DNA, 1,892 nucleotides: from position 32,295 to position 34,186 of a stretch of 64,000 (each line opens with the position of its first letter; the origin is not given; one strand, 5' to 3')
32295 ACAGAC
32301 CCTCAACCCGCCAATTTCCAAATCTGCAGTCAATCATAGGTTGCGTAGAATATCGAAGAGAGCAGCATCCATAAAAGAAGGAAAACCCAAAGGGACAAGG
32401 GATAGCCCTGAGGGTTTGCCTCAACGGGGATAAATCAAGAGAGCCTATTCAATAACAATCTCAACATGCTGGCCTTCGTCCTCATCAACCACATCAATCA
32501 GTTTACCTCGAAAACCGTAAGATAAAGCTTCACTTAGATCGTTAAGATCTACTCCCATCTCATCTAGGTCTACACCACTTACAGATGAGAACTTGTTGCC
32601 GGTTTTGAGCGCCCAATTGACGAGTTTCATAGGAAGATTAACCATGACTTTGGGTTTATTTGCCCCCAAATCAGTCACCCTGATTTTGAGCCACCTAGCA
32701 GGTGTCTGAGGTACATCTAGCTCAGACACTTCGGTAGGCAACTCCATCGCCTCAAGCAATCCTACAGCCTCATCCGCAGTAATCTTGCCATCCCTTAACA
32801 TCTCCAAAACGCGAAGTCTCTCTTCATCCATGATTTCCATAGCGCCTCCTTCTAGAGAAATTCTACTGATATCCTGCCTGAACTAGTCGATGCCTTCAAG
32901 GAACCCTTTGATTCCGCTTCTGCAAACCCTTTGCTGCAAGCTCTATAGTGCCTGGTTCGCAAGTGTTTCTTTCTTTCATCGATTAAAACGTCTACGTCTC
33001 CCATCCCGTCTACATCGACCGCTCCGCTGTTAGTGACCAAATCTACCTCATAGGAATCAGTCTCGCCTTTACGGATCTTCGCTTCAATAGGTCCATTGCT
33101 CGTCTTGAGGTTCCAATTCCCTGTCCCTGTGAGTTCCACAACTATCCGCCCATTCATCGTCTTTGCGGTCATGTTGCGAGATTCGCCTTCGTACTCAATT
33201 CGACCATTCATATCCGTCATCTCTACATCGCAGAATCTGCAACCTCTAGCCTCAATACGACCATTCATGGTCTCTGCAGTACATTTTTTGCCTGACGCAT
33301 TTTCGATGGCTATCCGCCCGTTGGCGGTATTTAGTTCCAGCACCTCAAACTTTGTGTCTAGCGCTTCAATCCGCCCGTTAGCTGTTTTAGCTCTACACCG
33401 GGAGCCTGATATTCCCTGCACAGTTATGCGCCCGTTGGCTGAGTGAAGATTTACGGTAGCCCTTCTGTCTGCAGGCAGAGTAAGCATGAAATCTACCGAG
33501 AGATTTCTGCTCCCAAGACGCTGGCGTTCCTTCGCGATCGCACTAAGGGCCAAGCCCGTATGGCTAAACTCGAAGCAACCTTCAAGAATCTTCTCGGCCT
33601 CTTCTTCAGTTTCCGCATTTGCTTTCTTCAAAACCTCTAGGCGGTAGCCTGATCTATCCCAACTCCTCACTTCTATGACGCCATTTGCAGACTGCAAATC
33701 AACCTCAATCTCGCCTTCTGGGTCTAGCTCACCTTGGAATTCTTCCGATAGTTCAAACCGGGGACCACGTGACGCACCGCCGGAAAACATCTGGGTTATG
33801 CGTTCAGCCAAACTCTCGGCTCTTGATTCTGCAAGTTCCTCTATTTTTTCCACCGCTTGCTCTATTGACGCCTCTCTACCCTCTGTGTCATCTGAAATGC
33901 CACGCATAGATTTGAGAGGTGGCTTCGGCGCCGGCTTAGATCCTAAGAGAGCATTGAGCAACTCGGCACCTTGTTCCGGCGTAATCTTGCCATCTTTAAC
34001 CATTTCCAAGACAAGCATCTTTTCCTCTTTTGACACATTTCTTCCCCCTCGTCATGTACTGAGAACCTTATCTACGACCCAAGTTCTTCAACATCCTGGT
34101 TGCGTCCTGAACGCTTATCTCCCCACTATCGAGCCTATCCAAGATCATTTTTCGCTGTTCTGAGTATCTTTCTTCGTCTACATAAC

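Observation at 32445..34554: DUF2089-DUF4097-small protein operon sharing one helical module, with a palindromic operator in its promoter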

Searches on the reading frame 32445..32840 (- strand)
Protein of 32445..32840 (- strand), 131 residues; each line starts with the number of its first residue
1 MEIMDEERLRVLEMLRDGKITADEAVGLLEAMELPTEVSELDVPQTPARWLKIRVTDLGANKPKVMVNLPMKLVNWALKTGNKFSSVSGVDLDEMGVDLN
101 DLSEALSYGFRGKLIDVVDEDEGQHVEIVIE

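Call 3: search_protein_families(library=pfam, proteins=[window:32445-32840:-], max_evalue=1)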
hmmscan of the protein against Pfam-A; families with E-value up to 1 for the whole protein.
window:32445-32840:- (131 aa): 2 families
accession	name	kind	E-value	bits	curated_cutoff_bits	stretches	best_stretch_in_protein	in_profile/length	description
PF22746.1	SHOCT-like_DUF2089-C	-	1.4e-08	34.5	27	1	6-33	1-28/32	SHOCT-like domain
PF17705.6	DUF5551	-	0.23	11.5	25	1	11-78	51-116/155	Family of unknown function (DUF5551)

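Call 4: search_protein_families(library=ncbifam, proteins=[window:32445-32840:-], max_evalue=1)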
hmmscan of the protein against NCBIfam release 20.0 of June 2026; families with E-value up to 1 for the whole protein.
window:32445-32840:- (131 aa): 1 family
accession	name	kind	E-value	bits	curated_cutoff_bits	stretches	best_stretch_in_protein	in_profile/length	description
NF038025.1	dapto_LiaX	exception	0.08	11.6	350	1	6-33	2-29/512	daptomycin-sensing surface protein LiaX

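Call 22: find_homologous_proteins(query=window:32445-32840:-)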
Query window:32445-32840:- (131 aa): 40 proteins with E <= 0.001 among 58 candidates.
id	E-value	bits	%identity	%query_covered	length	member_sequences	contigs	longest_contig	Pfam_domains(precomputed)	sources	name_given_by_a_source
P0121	3.3e-75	268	98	100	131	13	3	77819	PF22746.2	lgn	-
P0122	1.7e-68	246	88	98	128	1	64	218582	PF22746.2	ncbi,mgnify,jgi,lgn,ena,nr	ncbi:MAG: hypothetical protein KBI40_04035 [Firmicutes bacterium]|mgnify:CR=1 FL=1|jgi:hypothetical 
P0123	2.7e-68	245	88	98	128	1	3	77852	PF22746.2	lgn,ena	-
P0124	3.9e-68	245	89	98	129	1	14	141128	PF22746.2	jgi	-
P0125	5.6e-68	244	89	98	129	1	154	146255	PF22746.2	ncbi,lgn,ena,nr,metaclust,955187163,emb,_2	ncbi:MAG TPA: hypothetical protein PLB36_01990 [Bacillota bacterium]|nr:hypothetical protein [Candid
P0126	7.3e-68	244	88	98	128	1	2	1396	PF22746.2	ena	-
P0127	1.1e-67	243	90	98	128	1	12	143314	PF22746.2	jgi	-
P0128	1.7e-67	243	88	98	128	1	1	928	PF22746.2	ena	-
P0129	5.1e-67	241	88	98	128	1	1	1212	PF22746.2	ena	-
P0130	6.2e-67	241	88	98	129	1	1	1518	PF22746.2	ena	-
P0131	1.0e-66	240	89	98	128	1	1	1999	PF22746.2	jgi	-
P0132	1.5e-58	214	75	100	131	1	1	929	PF22746.2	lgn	-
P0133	5.8e-48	180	67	98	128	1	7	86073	PF22746.2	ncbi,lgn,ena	-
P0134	1.2e-47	179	65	98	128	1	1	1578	PF22746.2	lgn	-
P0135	1.4e-45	172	66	98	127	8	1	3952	PF22746.2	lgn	-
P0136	2.3e-42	162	61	98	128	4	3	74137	PF22746.2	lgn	-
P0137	9.9e-40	153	56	98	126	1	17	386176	PF22746.2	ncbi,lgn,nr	ncbi:MAG: SHOCT-like domain-containing protein [Bacillota bacterium]|nr:DUF2089 domain-containing pr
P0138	1.7e-39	152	57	98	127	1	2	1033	PF22746.2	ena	-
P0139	2.2e-39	152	55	98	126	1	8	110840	PF22746.2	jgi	jgi:hypothetical protein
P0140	2.2e-39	152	59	98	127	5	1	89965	PF22746.2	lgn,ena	-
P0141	5.0e-23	99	50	98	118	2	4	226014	PF22746.2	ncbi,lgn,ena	-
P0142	1.7e-20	91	42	98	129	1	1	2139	PF22746.2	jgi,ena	-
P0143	2.2e-19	87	45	97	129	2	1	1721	PF22746.2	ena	-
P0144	3.2e-19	87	44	97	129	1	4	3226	PF22746.2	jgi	-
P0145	4.5e-19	86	44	97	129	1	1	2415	PF22746.2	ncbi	ncbi:MAG: hypothetical protein WBC45_04110 [Atribacterota bacterium]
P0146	6.2e-19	86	44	97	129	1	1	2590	PF22746.2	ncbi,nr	ncbi:MAG: hypothetical protein U9R12_05135 [Candidatus Caldatribacteriota bacterium]|nr:hypothetical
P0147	7.7e-19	86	44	98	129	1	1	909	PF22746.2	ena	-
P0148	8.0e-19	86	44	97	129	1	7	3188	PF22746.2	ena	-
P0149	9.3e-19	85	43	97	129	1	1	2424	PF22746.2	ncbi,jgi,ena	jgi:hypothetical protein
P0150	9.7e-19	85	44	97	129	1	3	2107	PF22746.2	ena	-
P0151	1.1e-18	85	41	98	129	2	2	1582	PF22746.2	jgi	-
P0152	1.1e-18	85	43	97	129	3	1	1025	PF22746.2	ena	-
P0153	1.4e-18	85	44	97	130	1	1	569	PF22746.2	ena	-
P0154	1.5e-18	85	44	97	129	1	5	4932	PF22746.2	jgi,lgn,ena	-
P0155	1.5e-18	85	38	90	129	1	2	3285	PF22746.2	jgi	-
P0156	1.9e-18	84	42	97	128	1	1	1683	PF22746.2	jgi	jgi:hypothetical protein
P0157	1.9e-18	84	43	97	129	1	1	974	PF22746.2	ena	-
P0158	2.9e-18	84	44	97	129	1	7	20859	PF22746.2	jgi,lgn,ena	-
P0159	5.2e-18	83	43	97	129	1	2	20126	PF22746.2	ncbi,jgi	-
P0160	2.9e-16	77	43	97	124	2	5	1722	PF22746.2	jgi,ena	-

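Call 32: predict_structure(alignment_id=A2)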
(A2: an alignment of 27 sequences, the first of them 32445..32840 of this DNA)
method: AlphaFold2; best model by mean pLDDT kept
length: 131 residues; sequences in the alignment: 27
mean_pLDDT: 72.2   pTM: 0.46
mean pLDDT of the five models: 72.2, 67.1, 66.0, 64.6, 64.5
residues with pLDDT >= 90: 13; 70-90: 77; 50-70: 28; < 50: 13
segments of 3 or more residues with pLDDT < 50: 1-3, 35-44
pLDDT, mean of each block of 10 residues (from residue 1): 69 94 87 49 58 80 77 76 56 67 70 77 79 74
secondary structure, 60 per line:
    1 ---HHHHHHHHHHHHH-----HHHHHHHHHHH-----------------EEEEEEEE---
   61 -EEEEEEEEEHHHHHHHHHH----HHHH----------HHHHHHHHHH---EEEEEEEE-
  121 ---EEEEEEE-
elements in order: H4-16 H22-32 E50-57 E62-70 H71-80 H85-88 H99-108 E112-119 E124-130

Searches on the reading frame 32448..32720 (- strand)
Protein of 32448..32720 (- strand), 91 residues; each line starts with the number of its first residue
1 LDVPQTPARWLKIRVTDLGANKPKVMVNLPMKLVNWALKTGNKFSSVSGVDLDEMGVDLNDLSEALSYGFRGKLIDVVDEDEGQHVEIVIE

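Call 46: search_protein_representatives(protein=window:32448-32720:-)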
Query: 91 residues. Proteins with E-value up to 0.001 (for the whole library): 410; up to 1e-10: 57; up to 1e-30: 0. The best 150 are listed.
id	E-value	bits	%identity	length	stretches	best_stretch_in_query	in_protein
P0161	2.8e-25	104.1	52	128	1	4-91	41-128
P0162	1.1e-15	73.4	41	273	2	7-90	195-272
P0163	2.1e-15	72.5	46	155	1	4-90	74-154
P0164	9.0e-15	70.5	48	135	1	7-91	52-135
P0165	1.1e-14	70.3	48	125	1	4-91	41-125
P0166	1.4e-14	69.9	50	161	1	6-91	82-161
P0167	3.4e-14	68.6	50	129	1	6-91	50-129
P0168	4.4e-14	68.3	39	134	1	7-91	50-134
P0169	1.5e-13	66.6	45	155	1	8-90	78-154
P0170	1.6e-13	66.5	47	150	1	8-91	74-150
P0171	4.2e-13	65.2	45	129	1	4-91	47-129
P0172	4.6e-13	65.0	43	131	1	8-91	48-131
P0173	5.2e-13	64.9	46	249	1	4-91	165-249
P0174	7.8e-13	64.3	48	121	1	5-91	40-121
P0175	7.8e-13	64.3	48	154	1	7-91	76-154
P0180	1.4e-12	63.5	42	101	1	7-91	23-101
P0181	1.6e-12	63.3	44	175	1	7-91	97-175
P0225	2.4e-10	56.4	48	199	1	7-91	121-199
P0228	2.6e-10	56.2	41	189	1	6-91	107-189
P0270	1.5e-08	50.6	40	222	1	8-91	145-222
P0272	1.7e-08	50.5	46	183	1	7-91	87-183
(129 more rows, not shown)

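Call 47: search_protein_families(library=pfam, proteins=[P0162, P0173, P0225, P0270, P0163, P0181, P0228, P0272, P0161, P0180], max_evalue=0.01)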
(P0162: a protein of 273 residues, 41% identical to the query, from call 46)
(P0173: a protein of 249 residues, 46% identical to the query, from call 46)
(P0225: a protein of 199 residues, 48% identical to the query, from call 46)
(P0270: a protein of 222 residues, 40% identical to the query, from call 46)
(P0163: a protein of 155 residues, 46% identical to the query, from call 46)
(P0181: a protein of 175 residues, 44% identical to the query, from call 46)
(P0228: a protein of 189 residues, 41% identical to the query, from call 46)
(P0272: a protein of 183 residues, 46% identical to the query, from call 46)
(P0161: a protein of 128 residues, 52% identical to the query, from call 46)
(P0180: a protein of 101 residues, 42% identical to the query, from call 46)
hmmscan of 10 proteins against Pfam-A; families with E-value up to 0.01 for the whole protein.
P0162 (273 aa): 1 family
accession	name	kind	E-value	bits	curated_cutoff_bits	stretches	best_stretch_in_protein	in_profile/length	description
PF22746.1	SHOCT-like_DUF2089-C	-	6.7e-11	41.8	27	1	155-184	1-30/32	SHOCT-like domain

P0173 (249 aa): 2 families
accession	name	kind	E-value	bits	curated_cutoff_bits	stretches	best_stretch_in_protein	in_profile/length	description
PF22746.1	SHOCT-like_DUF2089-C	-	1.9e-10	40.4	27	1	127-157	1-31/32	SHOCT-like domain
PF12081.13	GldM_1st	-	0.0044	17.5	25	1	3-101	25-123/194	GldM N-terminal domain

P0225 (199 aa): 1 family
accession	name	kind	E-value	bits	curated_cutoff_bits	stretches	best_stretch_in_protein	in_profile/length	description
PF22746.1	SHOCT-like_DUF2089-C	-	1.4e-07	31.3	27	1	55-80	1-26/32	SHOCT-like domain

P0270 (222 aa): 1 family
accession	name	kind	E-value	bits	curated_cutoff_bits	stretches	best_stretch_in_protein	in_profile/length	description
PF22746.1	SHOCT-like_DUF2089-C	-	5.7e-09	35.7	27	1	3-29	1-27/32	SHOCT-like domain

P0163 (155 aa): 1 family
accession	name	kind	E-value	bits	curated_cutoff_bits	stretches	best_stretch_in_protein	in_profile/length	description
PF22746.1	SHOCT-like_DUF2089-C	-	2.1e-09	37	27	1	11-40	2-31/32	SHOCT-like domain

P0181 (175 aa): 1 family
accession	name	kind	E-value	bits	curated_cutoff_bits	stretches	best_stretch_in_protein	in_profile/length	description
PF22746.1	SHOCT-like_DUF2089-C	-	1.1e-11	44.2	27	1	10-38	1-29/32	SHOCT-like domain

P0228 (189 aa): 1 family
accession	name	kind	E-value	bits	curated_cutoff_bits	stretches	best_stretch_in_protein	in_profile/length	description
PF22746.1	SHOCT-like_DUF2089-C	-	1e-09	38.1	27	1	67-97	1-31/32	SHOCT-like domain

P0272 (183 aa): 2 families
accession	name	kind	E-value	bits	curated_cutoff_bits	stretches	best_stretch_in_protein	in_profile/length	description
PF18917.5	LiaI-LiaF-like_TM1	-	1.8e-09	37.9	27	1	9-50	1-40/42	LiaI-LiaF-like transmembrane region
PF22570.1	LiaF-TM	-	7.3e-07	30.4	27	1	10-54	1-44/98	LiaF transmembrane domain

P0161 (128 aa): 1 family
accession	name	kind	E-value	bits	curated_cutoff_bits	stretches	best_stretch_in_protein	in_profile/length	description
PF22746.1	SHOCT-like_DUF2089-C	-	2.8e-10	39.8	27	1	3-31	1-29/32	SHOCT-like domain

P0180 (101 aa): 0 families

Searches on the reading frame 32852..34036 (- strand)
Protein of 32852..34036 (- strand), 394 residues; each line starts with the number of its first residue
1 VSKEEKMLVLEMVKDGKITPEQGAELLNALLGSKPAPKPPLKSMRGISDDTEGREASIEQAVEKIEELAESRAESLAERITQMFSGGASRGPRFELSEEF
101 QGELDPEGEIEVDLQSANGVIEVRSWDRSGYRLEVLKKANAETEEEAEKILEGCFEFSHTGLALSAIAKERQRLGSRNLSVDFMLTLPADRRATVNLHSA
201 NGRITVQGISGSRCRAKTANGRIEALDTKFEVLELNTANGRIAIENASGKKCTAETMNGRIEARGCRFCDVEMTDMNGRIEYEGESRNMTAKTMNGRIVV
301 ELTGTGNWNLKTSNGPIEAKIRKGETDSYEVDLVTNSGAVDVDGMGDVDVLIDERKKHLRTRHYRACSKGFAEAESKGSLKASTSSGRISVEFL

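Call 3: search_protein_families(library=pfam, proteins=[window:32852-34036:-], max_evalue=1)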
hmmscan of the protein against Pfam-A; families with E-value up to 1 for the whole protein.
window:32852-34036:- (394 aa): 7 families
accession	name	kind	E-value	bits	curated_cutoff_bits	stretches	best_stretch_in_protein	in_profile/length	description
PF13349.12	DUF4097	-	3.3e-13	50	22.9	1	185-351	70-213/247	Toastrack DUF4097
PF22746.1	SHOCT-like_DUF2089-C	-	2e-09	37.1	27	1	4-30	1-27/32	SHOCT-like domain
PF19910.5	DUF6383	-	0.0012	19.4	23.7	1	218-263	2-42/74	Domain of unknown function (DUF6383)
PF04773.18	FecR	-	0.0014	19.5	24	0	194-244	42-89/97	FecR protein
PF11211.13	DUF2997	-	0.024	14.9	24.1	0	204-219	13-28/47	Protein of unknown function (DUF2997)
PF23886.1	DUF7239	-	0.092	13.4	24.6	0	133-212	20-95/112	Family of unknown function (DUF7239)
PF06649.17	DUF1161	-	0.13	13.1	25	0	317-341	8-32/52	Protein of unknown function (DUF1161)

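Call 4: search_protein_families(library=ncbifam, proteins=[window:32852-34036:-], max_evalue=1)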
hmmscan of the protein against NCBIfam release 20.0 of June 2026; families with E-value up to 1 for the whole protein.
window:32852-34036:- (394 aa): 3 families
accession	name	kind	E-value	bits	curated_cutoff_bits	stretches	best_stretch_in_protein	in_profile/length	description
NF038025.1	dapto_LiaX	exception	2.7e-16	59.4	350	2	112-320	261-468/512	daptomycin-sensing surface protein LiaX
NF049997.1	LiaG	equivalog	1.6e-05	24.2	285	0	279-343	160-223/286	LiaG family protein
TIGR03507.1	decahem_SO1788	subfamily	0.17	10.3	209.3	1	156-255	397-498/672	OmcA/MtrC family decaheme c-type cytochrome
